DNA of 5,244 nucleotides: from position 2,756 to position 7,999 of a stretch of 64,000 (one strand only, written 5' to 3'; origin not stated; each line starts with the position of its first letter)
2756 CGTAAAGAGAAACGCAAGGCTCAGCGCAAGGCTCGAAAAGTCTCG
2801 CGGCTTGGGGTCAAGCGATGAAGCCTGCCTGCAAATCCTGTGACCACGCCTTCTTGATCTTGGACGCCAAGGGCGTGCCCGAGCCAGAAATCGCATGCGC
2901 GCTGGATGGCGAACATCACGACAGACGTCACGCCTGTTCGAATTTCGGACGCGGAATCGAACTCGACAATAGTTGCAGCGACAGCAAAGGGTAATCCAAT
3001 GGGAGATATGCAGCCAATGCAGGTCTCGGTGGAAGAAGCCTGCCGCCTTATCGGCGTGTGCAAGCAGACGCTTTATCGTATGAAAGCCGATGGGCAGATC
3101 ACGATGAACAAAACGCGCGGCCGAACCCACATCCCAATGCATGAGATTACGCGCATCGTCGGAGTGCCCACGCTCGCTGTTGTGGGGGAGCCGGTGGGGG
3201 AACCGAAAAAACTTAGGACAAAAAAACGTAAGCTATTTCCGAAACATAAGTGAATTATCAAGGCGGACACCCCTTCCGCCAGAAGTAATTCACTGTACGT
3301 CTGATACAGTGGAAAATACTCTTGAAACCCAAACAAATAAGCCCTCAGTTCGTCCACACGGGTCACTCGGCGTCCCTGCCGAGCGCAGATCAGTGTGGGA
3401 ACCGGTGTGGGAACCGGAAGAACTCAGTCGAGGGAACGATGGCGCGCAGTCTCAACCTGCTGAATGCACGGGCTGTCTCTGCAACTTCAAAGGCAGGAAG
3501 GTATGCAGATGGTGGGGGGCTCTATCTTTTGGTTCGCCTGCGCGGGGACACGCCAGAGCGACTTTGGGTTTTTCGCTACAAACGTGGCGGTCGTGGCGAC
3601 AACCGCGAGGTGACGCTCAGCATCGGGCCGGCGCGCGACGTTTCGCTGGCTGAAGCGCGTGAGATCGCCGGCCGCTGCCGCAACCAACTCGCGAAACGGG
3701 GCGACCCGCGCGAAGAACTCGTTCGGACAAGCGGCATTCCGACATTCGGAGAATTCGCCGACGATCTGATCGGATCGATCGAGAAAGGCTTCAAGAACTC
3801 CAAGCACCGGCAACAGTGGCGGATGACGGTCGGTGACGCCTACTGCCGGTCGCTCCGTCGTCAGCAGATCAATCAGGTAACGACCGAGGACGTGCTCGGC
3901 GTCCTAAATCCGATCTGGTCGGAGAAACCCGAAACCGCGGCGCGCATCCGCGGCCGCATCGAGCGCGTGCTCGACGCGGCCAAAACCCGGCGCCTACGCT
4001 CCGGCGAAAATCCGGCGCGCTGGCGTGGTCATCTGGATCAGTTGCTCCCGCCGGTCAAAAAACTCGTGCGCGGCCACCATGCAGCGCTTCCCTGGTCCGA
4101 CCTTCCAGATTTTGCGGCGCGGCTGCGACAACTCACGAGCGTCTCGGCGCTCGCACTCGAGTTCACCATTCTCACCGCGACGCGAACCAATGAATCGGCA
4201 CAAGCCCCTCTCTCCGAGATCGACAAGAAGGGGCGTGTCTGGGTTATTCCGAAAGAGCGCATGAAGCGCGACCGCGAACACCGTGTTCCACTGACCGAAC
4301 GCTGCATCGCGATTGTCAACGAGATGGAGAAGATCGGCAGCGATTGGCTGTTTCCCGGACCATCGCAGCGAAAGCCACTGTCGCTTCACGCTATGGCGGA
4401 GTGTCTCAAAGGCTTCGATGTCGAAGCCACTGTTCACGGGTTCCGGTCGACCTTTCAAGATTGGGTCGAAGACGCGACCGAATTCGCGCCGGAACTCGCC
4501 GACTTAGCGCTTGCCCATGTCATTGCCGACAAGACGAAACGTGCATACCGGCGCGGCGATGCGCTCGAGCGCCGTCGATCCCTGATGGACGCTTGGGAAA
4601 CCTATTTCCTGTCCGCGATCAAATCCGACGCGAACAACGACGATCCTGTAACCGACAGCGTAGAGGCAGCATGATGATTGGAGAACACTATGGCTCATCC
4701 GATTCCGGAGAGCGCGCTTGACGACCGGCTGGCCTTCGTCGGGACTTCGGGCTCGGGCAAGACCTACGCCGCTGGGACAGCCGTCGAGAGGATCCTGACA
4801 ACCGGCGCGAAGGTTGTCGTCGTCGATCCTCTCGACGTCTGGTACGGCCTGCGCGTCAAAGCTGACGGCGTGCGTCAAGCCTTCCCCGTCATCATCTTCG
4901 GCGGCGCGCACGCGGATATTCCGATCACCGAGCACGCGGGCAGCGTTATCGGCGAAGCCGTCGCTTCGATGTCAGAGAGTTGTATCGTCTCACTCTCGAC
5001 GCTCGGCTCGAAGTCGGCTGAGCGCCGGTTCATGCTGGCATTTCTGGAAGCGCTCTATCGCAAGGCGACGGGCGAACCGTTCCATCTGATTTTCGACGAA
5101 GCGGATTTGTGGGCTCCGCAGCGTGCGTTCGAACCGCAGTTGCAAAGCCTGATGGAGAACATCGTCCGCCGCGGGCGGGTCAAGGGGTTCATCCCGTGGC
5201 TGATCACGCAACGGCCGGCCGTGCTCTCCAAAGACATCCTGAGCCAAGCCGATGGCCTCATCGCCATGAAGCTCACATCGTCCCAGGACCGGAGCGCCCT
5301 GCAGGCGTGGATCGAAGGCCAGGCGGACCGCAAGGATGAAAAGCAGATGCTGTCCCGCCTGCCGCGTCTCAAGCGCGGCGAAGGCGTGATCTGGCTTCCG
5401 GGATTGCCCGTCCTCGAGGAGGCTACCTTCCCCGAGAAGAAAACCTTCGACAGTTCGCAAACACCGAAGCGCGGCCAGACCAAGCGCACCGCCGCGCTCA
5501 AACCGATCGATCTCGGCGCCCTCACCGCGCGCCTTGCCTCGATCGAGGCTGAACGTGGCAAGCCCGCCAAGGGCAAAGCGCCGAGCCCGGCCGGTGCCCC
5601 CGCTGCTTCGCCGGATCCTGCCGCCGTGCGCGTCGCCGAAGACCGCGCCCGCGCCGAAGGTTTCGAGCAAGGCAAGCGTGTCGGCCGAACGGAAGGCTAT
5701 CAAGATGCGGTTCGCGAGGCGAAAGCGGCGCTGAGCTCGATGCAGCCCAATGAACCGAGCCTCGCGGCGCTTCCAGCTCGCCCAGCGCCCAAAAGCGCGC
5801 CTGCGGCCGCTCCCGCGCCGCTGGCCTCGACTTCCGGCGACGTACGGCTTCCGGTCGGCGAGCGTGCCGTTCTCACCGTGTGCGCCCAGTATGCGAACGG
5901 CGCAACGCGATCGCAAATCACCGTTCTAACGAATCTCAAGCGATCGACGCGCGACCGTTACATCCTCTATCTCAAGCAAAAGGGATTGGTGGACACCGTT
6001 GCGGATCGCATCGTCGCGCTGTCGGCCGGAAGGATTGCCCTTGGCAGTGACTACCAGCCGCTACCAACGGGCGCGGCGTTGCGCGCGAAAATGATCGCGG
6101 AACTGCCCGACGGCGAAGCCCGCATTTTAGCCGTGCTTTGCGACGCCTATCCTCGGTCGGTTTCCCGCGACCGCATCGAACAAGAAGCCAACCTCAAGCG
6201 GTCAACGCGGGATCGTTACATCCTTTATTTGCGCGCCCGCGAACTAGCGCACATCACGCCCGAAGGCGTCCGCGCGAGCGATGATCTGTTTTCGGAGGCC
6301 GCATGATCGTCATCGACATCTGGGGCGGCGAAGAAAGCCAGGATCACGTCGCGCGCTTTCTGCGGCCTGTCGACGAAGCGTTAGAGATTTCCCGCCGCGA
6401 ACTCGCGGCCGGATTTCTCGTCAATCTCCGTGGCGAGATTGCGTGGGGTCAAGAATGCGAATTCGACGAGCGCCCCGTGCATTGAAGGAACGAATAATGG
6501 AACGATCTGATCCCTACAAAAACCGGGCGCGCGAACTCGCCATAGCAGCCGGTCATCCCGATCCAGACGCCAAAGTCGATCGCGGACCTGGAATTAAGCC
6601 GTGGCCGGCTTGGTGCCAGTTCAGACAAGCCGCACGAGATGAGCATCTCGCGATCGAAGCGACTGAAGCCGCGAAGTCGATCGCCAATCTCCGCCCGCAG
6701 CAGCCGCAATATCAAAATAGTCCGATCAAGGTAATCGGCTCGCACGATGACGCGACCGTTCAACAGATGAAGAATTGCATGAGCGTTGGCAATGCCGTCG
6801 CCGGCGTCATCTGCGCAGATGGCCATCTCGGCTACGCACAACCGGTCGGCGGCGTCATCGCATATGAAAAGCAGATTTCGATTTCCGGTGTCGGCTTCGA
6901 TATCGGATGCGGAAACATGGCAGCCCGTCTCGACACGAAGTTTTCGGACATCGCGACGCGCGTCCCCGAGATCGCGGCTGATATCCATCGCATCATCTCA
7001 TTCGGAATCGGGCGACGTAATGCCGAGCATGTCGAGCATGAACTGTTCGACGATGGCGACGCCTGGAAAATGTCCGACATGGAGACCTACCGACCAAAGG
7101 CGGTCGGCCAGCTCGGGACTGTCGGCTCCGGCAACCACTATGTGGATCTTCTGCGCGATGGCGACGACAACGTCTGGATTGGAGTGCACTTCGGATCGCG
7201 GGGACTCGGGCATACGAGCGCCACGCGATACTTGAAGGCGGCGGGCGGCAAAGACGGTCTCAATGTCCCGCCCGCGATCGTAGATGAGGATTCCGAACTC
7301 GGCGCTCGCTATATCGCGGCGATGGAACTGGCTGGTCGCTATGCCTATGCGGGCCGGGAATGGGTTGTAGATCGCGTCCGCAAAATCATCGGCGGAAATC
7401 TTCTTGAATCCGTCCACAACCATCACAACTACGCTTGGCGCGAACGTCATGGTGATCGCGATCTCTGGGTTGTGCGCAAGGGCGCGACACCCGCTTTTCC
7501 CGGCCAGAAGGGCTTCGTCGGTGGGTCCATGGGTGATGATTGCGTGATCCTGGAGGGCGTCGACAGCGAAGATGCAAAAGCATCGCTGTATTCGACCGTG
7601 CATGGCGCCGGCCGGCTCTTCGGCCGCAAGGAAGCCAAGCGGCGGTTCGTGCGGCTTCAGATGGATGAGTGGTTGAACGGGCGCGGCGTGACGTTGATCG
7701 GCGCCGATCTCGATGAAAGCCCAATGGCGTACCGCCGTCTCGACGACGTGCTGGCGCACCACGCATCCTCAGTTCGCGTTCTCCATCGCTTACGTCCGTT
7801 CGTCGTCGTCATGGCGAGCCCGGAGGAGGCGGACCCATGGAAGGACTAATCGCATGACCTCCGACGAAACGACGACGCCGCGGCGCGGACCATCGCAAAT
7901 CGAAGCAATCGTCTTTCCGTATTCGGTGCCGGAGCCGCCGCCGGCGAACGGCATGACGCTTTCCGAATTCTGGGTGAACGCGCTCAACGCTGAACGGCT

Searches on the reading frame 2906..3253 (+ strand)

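Call 91: search_protein_families(library=pfam, proteins=[window:2906-3253:+], max_evalue=0.01)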
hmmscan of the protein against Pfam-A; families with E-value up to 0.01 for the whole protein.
window:2906-3253:+ (115 aa): 1 family
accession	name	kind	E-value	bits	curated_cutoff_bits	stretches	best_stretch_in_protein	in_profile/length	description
PF12728.13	HTH_17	-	3.3e-06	27.7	27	1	41-81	3-43/51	Helix-turn-helix domain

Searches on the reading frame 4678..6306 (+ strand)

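Call 46: search_protein_families(library=pfam, proteins=[window:4678-6306:+], max_evalue=0.01)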
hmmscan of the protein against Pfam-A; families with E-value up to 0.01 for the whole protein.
window:4678-6306:+ (542 aa): 5 families
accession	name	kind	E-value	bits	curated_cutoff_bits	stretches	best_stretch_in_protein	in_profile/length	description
PF01935.23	DUF87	-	0.00039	21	23.2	1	14-51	22-60/220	Helicase HerA, central domain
PF25213.1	HVO_A0261_N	-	0.0004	20.7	35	0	398-455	16-71/86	HVO_A0261 N-terminal domain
PF13191.12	AAA_16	-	0.00092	20.2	32.6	1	21-160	30-157/167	AAA ATPase domain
PF12846.13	AAA_10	-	0.0013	18.3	27.5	0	18-51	24-57/362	AAA-like domain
PF14947.12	HTH_45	-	0.0044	17.4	25.5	0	399-440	12-51/77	Winged helix-turn-helix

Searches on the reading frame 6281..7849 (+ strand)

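Call 46: search_protein_families(library=pfam, proteins=[window:6281-7849:+], max_evalue=0.01)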
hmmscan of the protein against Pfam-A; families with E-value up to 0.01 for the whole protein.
window:6281-7849:+ (522 aa): 1 family
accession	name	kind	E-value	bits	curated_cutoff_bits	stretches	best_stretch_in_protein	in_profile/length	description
PF01139.22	RtcB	-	8.2e-64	216.8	27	1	162-510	1-424/426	tRNA-splicing ligase RtcB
